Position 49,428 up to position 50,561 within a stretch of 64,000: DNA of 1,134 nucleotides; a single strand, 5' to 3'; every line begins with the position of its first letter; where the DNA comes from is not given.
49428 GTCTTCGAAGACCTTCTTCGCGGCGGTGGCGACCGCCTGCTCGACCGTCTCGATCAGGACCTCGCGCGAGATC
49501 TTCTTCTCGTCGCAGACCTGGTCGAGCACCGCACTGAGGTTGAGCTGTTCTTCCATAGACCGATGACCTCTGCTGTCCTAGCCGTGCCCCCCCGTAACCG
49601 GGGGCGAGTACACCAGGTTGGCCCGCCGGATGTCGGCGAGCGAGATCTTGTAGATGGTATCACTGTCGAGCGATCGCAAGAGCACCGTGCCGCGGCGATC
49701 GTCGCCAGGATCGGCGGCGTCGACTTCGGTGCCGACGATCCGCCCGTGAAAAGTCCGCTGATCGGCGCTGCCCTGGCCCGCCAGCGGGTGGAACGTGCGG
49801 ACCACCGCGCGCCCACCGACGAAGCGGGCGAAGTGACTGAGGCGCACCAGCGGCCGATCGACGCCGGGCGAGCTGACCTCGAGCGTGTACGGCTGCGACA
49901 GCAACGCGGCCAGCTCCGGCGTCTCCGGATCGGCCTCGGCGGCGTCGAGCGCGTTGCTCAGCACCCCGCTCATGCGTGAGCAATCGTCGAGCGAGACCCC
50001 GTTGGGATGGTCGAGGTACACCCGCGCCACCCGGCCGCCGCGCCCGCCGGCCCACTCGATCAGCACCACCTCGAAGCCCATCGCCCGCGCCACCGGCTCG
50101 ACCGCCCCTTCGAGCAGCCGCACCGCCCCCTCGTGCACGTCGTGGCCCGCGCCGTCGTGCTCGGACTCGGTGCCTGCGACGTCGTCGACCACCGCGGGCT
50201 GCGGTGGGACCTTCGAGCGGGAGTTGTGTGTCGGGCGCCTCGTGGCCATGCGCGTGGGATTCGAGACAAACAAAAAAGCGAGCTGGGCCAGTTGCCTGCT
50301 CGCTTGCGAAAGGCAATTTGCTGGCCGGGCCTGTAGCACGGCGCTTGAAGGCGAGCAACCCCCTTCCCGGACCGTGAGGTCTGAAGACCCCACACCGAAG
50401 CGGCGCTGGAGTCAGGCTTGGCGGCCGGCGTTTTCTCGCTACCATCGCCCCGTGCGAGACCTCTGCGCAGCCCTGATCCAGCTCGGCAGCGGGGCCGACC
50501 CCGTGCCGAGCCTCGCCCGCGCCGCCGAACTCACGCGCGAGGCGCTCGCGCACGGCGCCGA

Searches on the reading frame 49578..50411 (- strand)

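Call 45: search_protein_families(library=pfam, proteins=[window:49578-50411:-], max_evalue=0.00001)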
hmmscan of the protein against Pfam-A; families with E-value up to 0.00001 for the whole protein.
window:49578-50411:- (277 aa): 1 family
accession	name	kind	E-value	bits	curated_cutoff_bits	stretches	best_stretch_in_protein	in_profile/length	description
PF02576.22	RimP_N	-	1.2e-16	61.3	22.7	1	104-185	2-73/73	RimP N-terminal domain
